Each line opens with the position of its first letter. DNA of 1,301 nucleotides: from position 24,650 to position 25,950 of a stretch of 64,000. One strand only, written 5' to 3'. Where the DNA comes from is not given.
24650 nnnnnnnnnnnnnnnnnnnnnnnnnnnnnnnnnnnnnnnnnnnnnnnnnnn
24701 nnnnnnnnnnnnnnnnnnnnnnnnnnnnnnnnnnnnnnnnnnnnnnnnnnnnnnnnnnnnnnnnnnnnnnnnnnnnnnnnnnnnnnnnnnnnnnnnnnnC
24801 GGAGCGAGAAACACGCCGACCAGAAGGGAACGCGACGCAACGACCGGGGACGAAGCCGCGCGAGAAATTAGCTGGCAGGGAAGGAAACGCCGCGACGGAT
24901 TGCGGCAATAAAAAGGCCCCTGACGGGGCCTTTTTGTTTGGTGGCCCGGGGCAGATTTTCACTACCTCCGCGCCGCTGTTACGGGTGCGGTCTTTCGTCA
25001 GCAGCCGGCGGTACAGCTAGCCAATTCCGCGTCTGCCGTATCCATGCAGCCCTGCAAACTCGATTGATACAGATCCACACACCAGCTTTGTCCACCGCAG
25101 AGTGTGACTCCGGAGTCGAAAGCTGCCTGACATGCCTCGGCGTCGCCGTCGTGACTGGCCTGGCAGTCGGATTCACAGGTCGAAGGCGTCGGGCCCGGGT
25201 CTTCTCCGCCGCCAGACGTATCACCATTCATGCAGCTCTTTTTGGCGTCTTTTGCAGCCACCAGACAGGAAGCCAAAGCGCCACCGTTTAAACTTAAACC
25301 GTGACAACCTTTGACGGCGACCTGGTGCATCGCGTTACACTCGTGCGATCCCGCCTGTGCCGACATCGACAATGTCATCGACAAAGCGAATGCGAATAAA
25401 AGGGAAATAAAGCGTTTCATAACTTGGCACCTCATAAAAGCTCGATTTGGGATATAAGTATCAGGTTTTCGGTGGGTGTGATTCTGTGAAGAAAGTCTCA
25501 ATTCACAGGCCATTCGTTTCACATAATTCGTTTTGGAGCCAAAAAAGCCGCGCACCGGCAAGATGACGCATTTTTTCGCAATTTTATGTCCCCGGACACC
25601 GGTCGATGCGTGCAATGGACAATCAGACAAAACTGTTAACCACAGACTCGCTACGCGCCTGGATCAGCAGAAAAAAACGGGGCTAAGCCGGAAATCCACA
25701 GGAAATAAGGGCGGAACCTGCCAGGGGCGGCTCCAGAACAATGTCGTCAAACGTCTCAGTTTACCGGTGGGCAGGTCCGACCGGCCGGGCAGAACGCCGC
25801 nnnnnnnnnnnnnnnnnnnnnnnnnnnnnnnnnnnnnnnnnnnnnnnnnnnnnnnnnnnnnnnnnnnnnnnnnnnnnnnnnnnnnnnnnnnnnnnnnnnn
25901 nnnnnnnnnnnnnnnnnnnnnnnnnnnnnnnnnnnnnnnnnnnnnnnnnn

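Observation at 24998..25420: Secreted 12-Cys miniprotein with mirror-symmetric cysteine spacing (predicted disulfide-ladder helical hairpins)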

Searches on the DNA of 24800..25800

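Call 48: search_rna_families(source=window, start=24800, end=25800, threshold=evalue, max_evalue=1)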
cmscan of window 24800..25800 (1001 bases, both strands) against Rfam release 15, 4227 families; matches with E-value up to 1: 3.
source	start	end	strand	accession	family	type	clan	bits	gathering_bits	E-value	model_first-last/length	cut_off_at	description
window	24899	24995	-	RF02502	Atu_C8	Gene; sRNA;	-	24.4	50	0.028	1-122/122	no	Rhizobiales sRNA Atu_C8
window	24879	24940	-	RF02871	ncS54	Gene; sRNA;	-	24.3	43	0.0054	1-79/79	no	Burkholderia sRNA 54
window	24862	24947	+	RF02502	Atu_C8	Gene; sRNA;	-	22.2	50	0.11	1-122/122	no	Rhizobiales sRNA Atu_C8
